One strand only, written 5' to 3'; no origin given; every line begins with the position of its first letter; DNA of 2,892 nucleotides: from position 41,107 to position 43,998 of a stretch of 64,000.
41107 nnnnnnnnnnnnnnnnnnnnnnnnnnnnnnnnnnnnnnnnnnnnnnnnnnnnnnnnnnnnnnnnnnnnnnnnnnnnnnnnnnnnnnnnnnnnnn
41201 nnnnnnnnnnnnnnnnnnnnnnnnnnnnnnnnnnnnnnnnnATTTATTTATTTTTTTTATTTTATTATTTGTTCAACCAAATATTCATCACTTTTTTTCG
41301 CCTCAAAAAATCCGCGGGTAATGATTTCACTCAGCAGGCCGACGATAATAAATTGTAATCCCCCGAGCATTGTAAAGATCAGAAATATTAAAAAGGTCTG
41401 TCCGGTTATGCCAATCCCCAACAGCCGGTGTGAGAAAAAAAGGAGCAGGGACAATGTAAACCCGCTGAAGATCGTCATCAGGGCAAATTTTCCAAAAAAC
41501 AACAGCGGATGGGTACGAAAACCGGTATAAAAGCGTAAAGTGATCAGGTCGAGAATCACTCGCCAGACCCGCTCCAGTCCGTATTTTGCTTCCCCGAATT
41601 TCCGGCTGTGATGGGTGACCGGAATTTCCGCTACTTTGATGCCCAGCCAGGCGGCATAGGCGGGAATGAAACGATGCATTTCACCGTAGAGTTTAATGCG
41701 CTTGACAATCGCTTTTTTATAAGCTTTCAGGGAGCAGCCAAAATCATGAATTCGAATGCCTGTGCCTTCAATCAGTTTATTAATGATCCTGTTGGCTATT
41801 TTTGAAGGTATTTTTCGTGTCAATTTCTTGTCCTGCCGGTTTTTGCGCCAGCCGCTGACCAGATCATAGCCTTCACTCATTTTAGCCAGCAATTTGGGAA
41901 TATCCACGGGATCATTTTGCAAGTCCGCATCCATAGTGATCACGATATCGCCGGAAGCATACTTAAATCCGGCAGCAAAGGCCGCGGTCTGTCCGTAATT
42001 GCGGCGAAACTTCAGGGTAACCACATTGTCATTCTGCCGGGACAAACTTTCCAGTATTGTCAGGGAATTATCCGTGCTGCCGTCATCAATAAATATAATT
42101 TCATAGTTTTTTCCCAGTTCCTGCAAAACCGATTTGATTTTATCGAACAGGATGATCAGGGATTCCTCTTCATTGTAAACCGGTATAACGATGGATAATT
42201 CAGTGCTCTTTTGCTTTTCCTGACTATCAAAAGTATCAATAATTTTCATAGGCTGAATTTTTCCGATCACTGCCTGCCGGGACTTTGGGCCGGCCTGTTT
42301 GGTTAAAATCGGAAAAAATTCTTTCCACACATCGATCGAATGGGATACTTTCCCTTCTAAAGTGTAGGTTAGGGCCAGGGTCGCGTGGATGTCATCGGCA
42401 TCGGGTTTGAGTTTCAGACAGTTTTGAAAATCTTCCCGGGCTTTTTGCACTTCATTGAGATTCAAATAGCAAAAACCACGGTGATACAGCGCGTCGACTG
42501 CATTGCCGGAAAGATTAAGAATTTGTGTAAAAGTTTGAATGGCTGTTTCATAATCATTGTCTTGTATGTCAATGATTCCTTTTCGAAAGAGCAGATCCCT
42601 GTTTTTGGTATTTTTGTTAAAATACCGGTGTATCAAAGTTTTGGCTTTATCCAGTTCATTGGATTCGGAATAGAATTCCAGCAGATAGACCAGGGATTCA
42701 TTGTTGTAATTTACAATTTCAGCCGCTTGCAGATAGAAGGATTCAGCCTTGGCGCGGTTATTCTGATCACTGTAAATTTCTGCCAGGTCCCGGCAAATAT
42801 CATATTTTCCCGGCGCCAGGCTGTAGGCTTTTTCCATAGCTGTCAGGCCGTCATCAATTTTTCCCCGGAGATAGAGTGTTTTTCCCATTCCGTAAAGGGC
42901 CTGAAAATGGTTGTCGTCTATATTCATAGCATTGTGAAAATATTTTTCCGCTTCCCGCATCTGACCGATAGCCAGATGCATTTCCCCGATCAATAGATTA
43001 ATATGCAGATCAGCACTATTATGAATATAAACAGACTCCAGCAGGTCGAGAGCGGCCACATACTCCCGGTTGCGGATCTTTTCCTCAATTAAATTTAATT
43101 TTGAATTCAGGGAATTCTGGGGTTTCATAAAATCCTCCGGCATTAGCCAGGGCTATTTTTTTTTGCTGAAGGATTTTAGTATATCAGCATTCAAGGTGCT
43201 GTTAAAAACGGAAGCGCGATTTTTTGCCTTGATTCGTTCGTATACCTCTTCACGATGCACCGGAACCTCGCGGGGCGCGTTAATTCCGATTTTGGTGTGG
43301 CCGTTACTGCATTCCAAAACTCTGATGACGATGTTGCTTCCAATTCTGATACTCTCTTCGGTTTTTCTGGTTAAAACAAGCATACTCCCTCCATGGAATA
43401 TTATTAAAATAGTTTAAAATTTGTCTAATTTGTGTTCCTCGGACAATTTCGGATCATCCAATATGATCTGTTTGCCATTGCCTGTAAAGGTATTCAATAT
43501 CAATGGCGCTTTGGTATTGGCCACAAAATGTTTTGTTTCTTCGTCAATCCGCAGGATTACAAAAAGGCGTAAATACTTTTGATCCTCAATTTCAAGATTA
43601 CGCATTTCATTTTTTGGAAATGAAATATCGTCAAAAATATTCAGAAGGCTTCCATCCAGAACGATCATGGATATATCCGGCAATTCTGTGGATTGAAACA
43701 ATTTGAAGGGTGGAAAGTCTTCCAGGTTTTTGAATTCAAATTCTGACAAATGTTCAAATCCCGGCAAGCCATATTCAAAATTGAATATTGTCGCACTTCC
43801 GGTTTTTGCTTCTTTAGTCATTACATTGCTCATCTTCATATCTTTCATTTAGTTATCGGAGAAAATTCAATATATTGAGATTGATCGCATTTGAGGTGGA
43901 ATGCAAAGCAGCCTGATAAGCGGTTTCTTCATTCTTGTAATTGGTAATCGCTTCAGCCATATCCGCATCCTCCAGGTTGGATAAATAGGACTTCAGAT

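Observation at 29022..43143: A ~14-kb glycosylation gene block welded onto the flagellar operon, sitting where flagellin normally lies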

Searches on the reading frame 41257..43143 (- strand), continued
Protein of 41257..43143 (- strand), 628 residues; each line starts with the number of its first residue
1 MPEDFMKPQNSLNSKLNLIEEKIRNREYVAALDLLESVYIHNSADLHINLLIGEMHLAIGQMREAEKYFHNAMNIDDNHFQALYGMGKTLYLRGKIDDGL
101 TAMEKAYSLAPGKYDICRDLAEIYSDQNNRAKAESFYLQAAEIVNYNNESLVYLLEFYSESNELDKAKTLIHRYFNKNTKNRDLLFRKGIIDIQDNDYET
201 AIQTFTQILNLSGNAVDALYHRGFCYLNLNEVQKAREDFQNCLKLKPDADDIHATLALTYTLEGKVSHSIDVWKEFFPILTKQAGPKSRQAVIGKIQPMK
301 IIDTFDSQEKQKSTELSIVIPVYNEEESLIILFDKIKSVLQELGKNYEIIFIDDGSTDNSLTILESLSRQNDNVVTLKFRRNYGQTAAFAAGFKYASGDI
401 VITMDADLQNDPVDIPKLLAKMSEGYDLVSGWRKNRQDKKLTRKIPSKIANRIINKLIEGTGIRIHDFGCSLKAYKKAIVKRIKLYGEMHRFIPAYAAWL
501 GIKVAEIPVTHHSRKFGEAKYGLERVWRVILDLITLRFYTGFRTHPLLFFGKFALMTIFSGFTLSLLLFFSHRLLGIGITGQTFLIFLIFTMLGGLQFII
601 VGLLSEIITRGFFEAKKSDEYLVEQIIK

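Call 28: find_encoding_contigs(protein=P0029, flank=10000, max_places=1)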
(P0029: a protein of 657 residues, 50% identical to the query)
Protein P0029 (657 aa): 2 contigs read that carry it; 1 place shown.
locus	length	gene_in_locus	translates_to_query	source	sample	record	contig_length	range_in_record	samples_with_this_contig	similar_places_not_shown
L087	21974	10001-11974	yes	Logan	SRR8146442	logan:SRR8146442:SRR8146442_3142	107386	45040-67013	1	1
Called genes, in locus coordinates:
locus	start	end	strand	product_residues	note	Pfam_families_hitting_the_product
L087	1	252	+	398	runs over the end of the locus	PF13188:PAS_8 (weak), PF13426:PAS_9, PF02518:HATPase_c, PF14501:HATPase_c_5 (weak)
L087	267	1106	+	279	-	PF13185:GAF_2, PF01590:GAF (weak), PF13492:GAF_3, PF00512:HisKA (weak)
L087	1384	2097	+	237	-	PF00460:Flg_bb_rod (weak), PF22692:LlgE_F_G_D1, PF06429:Flg_bbr_C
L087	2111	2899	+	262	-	PF00460:Flg_bb_rod, PF22692:LlgE_F_G_D1, PF06429:Flg_bbr_C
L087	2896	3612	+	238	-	PF08666:SAF, PF13144:ChapFlgA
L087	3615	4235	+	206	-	PF02107:FlgH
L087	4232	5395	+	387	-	PF02119:FlgI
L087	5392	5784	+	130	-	PF10135:Rod-binding (weak)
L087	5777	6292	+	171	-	PF05130:FlgN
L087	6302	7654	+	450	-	PF00460:Flg_bb_rod (weak), PF22638:FlgK_D1, PF06429:Flg_bbr_C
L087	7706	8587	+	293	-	PF00669:Flagellin_N, PF00700:Flagellin_C (weak)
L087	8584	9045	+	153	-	PF02623:FliW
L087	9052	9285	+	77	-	PF02599:CsrA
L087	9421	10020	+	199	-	PF13428:TPR_14 (faint), PF13174:TPR_6 (faint), PF13432:TPR_16 (faint), PF07719:TPR_2 (faint), PF12895:ANAPC3 (faint), PF13424:TPR_12 (faint), PF14559:TPR_19 (faint), PF00515:TPR_1 (faint), +1 more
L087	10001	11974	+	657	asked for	PF14559:TPR_19 (weak), PF12895:ANAPC3, PF13424:TPR_12 (weak), PF13432:TPR_16 (weak), PF14559:TPR_19 (weak), PF14559:TPR_19, PF00535:Glycos_transf_2, PF10111:Glyco_tranf_2_2, +14 more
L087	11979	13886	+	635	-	PF13522:GATase_6, PF13537:GATase_7, PF00733:Asn_synthase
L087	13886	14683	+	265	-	PF13469:Sulfotransfer_3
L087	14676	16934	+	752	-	PF13439:Glyco_transf_4, PF13579:Glyco_trans_4_4, PF13477:Glyco_trans_4_2 (weak), PF20706:GT4-conflict, PF00534:Glycos_transf_1, PF13692:Glyco_trans_1_4, PF00534:Glycos_transf_1, PF13692:Glyco_trans_1_4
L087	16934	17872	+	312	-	PF13489:Methyltransf_23, PF08242:Methyltransf_12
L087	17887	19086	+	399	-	-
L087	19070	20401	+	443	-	PF20706:GT4-conflict, PF00534:Glycos_transf_1, PF13692:Glyco_trans_1_4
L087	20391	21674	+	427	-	PF00534:Glycos_transf_1 (weak), PF13692:Glyco_trans_1_4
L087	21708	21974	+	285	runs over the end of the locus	PF01370:Epimerase, PF04321:RmlD_sub_bind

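Call 41: list_cluster_members(proteins=[P0065, P0067, P0071, P0096, P0019, P0012, P0077, P0119, P0099, P0121])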
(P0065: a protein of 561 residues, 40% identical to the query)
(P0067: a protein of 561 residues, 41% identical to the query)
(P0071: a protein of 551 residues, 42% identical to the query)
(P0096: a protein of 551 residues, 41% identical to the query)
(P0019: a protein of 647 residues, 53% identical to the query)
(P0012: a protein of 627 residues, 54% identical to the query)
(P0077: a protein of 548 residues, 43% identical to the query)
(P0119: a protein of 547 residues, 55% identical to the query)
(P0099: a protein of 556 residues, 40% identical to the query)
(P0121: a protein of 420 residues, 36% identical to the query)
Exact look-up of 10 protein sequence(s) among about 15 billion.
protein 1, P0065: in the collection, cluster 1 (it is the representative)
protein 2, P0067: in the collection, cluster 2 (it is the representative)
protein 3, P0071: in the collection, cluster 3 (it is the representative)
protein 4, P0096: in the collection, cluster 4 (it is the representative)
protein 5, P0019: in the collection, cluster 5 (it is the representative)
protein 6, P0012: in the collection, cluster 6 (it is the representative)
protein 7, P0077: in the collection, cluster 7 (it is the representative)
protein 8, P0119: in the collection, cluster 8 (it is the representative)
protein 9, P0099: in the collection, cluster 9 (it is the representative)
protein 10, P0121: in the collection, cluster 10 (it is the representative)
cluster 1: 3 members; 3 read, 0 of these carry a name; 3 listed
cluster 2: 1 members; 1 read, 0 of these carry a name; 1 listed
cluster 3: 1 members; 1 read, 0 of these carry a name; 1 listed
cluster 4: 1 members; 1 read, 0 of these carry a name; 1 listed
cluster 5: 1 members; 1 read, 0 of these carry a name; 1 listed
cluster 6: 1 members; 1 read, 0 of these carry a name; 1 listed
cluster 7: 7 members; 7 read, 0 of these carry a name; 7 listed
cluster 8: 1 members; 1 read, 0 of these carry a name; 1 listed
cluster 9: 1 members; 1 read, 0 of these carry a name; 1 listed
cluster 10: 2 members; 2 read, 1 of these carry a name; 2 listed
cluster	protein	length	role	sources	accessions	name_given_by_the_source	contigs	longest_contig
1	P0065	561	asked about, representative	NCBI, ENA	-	-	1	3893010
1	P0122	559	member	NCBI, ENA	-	-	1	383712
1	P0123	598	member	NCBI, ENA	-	-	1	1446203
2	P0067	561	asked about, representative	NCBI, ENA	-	-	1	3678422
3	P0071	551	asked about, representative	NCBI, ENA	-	-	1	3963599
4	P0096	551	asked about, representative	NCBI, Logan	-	-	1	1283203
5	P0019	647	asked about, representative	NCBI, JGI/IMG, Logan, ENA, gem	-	-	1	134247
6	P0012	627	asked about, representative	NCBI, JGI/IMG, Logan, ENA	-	-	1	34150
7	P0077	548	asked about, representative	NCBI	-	-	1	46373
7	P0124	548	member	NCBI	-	-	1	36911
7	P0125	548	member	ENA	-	-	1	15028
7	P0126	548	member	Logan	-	-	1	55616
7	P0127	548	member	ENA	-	-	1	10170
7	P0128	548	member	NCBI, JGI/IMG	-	-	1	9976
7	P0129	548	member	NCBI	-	-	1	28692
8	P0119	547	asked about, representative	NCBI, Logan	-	-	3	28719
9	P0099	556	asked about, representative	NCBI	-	-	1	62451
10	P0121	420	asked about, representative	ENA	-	-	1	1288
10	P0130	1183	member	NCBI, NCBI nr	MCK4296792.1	MAG: glycosyltransferase [Candidatus Marinimicrobia bacterium] | glycosyltransferase [Candidatus Neomarinimicrobiota bacterium]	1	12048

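Call 46: find_encoding_contigs(protein=P0130, flank=10000, max_places=2)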
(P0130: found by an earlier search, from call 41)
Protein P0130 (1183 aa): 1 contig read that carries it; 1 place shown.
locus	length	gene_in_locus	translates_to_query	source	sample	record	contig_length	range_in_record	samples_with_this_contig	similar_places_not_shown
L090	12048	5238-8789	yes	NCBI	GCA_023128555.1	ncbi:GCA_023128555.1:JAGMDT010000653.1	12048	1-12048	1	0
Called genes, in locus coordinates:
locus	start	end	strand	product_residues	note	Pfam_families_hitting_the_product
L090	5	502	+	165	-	PF08242:Methyltransf_12 (weak), PF08241:Methyltransf_11, PF13489:Methyltransf_23, PF13649:Methyltransf_25, PF13847:Methyltransf_31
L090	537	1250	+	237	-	PF01209:Ubie_methyltran (faint), PF03141:Methyltransf_29 (weak), PF13489:Methyltransf_23, PF13847:Methyltransf_31, PF08241:Methyltransf_11, PF08242:Methyltransf_12, PF13649:Methyltransf_25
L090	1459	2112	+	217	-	PF05891:Methyltransf_PK (weak), PF13489:Methyltransf_23, PF13847:Methyltransf_31, PF13649:Methyltransf_25, PF08241:Methyltransf_11, PF08242:Methyltransf_12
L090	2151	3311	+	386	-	PF13439:Glyco_transf_4 (faint), PF00534:Glycos_transf_1, PF13692:Glyco_trans_1_4, PF13524:Glyco_trans_1_2, PF26337:Gtf3_C (weak)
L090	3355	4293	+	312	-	PF00535:Glycos_transf_2, PF10111:Glyco_tranf_2_2, PF13641:Glyco_tranf_2_3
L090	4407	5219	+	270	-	PF13489:Methyltransf_23, PF07021:MetW, PF13847:Methyltransf_31, PF08241:Methyltransf_11, PF08242:Methyltransf_12, PF13649:Methyltransf_25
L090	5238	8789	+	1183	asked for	PF24575:TPR_Slam (faint), PF00535:Glycos_transf_2, PF13506:Glyco_transf_21 (weak), PF13641:Glyco_tranf_2_3, PF13712:Glyco_tranf_2_5 (weak), PF13432:TPR_16, PF14559:TPR_19, PF14559:TPR_19 (weak), +20 more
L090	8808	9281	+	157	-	PF00027:cNMP_binding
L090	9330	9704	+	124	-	-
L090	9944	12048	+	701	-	PF13424:TPR_12, PF00515:TPR_1 (weak), PF13424:TPR_12, PF14938:SNAP (weak), PF00515:TPR_1 (weak), PF13424:TPR_12, PF00512:HisKA, PF02518:HATPase_c, +12 more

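Call 60: find_related_loci(query=window:41257-43128:-, collection=metagenome_contigs, flank=10000)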
Query window:41257-43128:- (623 aa) in metagenome_contigs; peptide patterns used: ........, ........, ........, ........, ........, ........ (x = any residue, [..] = any of these).
600 stretches matched a pattern (row limit reached: there are more); 586 encode a relative of the query (tblastn E <= 1e-3); the best 80 are kept; 80 distinct loci.
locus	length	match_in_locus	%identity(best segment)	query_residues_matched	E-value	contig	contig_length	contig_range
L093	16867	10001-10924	51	311-622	4e-105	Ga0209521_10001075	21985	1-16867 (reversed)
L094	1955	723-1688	48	298-622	4e-111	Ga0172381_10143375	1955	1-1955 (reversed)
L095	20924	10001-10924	51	311-622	1e-103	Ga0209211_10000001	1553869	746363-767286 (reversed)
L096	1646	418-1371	48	302-622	2e-109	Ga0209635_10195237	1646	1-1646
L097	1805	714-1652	50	307-622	2e-107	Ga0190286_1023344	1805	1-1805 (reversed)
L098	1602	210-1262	47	272-622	9e-107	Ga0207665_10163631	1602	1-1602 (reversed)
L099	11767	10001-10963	50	295-618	5e-99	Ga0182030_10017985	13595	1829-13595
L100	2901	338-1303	49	301-618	1e-101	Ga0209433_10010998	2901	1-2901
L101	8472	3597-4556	47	300-622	3e-98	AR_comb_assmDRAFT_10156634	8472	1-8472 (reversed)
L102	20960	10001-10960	47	301-623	2e-98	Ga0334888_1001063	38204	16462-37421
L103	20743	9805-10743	49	307-622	2e-98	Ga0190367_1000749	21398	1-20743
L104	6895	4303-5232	49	310-622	3e-98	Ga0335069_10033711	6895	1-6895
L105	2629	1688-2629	48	305-621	9e-102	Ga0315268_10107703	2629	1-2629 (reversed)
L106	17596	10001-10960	49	301-622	4e-98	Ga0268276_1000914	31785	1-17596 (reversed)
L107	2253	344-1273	49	310-622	8e-103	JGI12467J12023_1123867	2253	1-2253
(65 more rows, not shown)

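Call 64: search_protein_families(library=pfam, proteins=[L069:6203-7381:+, L069:7400-8134:+, L069:8177-9757:+, L069:13010-14194:+, L069:14237-15382:+, L069:15465-17018:+, L069:17018-17647:+, L069:17616-19187:+, L037:8147-10096:-, L037:14178-15632:-], max_evalue=0.001)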
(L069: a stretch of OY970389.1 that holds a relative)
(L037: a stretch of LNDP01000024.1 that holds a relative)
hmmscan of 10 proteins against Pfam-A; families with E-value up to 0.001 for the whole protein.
L069:6203-7381:+ (392 aa): 10 families
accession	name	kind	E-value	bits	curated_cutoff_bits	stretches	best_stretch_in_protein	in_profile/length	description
PF00437.27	T2SSE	-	1.6e-44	152.6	24.9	1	118-281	134-287/370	Type II/IV secretion system protein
PF04851.21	ResIII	-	2.1e-05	24.9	22.5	1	108-238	6-114/164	Type III restriction enzyme, res subunit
PF13401.12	AAA_22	-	2.6e-05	25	27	1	124-201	3-63/130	AAA domain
PF25199.1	nSTAND_NTPase5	-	4.6e-05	23.7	34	1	116-170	31-85/145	Novel STAND NTPase 5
PF06414.18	Zeta_toxin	-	0.00019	21.4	22.3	1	122-187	12-82/199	Zeta toxin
PF13191.12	AAA_16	-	0.00022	22.2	32.6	1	118-218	16-124/167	AAA ATPase domain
PF01935.23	DUF87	-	0.00025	21.7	23.2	1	130-159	27-56/220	Helicase HerA, central domain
PF00005.33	ABC_tran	-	0.00036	21.6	25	0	128-209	13-80/137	ABC transporter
PF13555.12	AAA_29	-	0.00051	20.2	27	0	124-147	20-43/61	P-loop containing region of AAA domain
PF01580.24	FtsK_SpoIIIE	-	0.00083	19.3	24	0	129-147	42-60/221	FtsK/SpoIIIE family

L069:7400-8134:+ (244 aa): 0 families

L069:8177-9757:+ (526 aa): 0 families

L069:13010-14194:+ (394 aa): 0 families

L069:14237-15382:+ (381 aa): 4 families
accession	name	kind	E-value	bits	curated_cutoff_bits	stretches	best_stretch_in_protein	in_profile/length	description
PF04007.18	DUF354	-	1.6e-49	169.3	22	1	25-360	3-342/349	Protein of unknown function (DUF354)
PF02350.25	Epimerase_2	-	3.5e-05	23.3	30.6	1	219-309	187-290/347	UDP-N-acetylglucosamine 2-epimerase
PF13439.12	Glyco_transf_4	-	0.00021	21.8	28.5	0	39-172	9-159/170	Glycosyltransferase Family 4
PF01075.23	Glyco_transf_9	-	0.00042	20.1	22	0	199-306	102-210/247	Glycosyltransferase family 9 (heptosyltransferase)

L069:15465-17018:+ (517 aa): 2 families
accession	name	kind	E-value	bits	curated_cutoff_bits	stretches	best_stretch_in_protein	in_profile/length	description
PF02397.22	Bac_transf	-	1.1e-67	227.4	27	1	313-511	1-178/179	Bacterial sugar transferase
PF13727.12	CoA_binding_3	-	7.7e-14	52.5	25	1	93-266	4-165/175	CoA-binding domain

L069:17018-17647:+ (209 aa): 0 families

L069:17616-19187:+ (523 aa): 2 families
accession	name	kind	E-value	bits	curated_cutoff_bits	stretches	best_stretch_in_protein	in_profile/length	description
PF04932.20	Wzy_C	-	1.3e-11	45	31.7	1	309-447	6-149/149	O-Antigen ligase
PF17820.7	PDZ_6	-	0.00015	21.9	27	1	185-216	15-45/54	PDZ domain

L037:8147-10096:- (649 aa): 6 families
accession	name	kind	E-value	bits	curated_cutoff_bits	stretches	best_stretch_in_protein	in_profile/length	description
PF00005.33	ABC_tran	-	4.3e-34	118.5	25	1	417-561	2-137/137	ABC transporter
PF00664.28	ABC_membrane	-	7e-29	101.8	28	1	75-352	2-271/274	ABC transporter transmembrane region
PF02463.25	SMC_N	-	7.2e-06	26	40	1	20-601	121-209/220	RecF/RecN/SMC N terminal domain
PF13304.12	AAA_21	-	1.4e-05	25.7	27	0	531-591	236-300/304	AAA domain, putative AbiEii toxin, Type IV TA system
PF03193.22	RsgA_GTPase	-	0.00039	20.7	30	0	425-448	105-128/174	RsgA GTPase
PF01926.29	MMR_HSR1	-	0.0006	20.4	21.9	0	428-448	1-21/113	50S ribosome-binding GTPase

L037:14178-15632:- (484 aa): 0 families

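Call 80: search_protein_families(library=pfam, proteins=[L084:19499-20293:+, L001:17632-18768:+], max_evalue=0.001)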
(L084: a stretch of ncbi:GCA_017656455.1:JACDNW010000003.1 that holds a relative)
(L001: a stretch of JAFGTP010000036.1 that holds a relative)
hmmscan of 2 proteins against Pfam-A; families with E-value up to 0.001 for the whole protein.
L084:19499-20293:+ (264 aa): 1 family
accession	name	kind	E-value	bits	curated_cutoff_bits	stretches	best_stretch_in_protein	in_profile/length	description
PF01973.23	MptE-like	-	2.3e-12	47.5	34.6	1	31-181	13-169/171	6-hydroxymethylpterin diphosphokinase MptE-like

L001:17632-18768:+ (378 aa): 0 families

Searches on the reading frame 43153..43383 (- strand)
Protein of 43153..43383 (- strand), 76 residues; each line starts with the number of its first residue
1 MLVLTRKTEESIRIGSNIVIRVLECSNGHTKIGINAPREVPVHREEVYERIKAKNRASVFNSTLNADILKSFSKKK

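Call 5: search_protein_families(library=pfam, proteins=[window:43153-43383:-], max_evalue=0.001)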
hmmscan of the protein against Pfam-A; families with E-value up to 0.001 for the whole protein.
window:43153-43383:- (76 aa): 1 family
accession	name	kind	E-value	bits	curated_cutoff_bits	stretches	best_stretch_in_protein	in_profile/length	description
PF02599.21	CsrA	-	2.2e-24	85.6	27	1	1-52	1-52/53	Global regulator protein family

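Call 82: search_protein_families(library=ncbifam, proteins=[window:43153-43383:-], max_evalue=0.001)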
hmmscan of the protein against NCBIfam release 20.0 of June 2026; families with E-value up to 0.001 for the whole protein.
window:43153-43383:- (76 aa): 3 families
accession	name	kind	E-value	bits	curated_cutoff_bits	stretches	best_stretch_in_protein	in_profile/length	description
NF002469.0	PRK01712.1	equivalog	8.7e-23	80.1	73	1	1-57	1-57/65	carbon storage regulator CsrA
TIGR00202.1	csrA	equivalog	1.7e-22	79.4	70.1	1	1-63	1-63/69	carbon storage regulator CsrA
NF001844.0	PRK00568.1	equivalog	1.1e-11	44.6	106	1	1-59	1-60/76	carbon storage regulator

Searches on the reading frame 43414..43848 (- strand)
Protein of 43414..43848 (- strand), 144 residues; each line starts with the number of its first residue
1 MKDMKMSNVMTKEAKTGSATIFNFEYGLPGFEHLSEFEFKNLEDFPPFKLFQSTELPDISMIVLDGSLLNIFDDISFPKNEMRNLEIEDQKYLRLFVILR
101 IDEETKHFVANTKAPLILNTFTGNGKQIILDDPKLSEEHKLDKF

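Call 5: search_protein_families(library=pfam, proteins=[window:43414-43848:-], max_evalue=0.001)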
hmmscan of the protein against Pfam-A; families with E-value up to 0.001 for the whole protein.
window:43414-43848:- (144 aa): 1 family
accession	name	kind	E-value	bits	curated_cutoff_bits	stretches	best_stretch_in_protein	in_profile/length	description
PF02623.20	FliW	-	1.2e-22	80.4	25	1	23-141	2-122/122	FliW protein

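Call 82: search_protein_families(library=ncbifam, proteins=[window:43414-43848:-], max_evalue=0.001)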
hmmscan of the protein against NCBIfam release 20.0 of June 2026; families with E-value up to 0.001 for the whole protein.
window:43414-43848:- (144 aa): 8 families
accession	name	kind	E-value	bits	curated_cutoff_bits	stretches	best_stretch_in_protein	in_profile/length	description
NF009793.2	PRK13285.1-1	equivalog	1.6e-24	86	130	1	18-141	7-131/132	flagellar assembly protein FliW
NF009798.0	PRK13285.2-1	equivalog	1.6e-19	70.3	208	1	18-139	15-137/159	flagellar assembly protein FliW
NF009799.0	PRK13285.2-2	equivalog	4.6e-16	58.9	165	1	18-141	15-137/150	flagellar assembly protein FliW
NF009800.0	PRK13285.2-3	equivalog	2e-12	47.2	226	1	18-140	15-136/149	flagellar assembly protein FliW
NF009801.0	PRK13285.2-4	equivalog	2.8e-11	43.1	223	1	15-141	12-137/152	flagellar assembly protein FliW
NF009790.1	PRK13282.1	equivalog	7.9e-08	32.5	135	1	27-136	8-114/128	flagellar assembly protein FliW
NF009792.0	PRK13284.1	equivalog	6.3e-07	29.4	171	1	8-131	5-134/146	flagellar assembly protein FliW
NF009791.1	PRK13283.1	equivalog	1.6e-06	28.3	169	1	28-144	9-126/129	flagellar assembly protein FliW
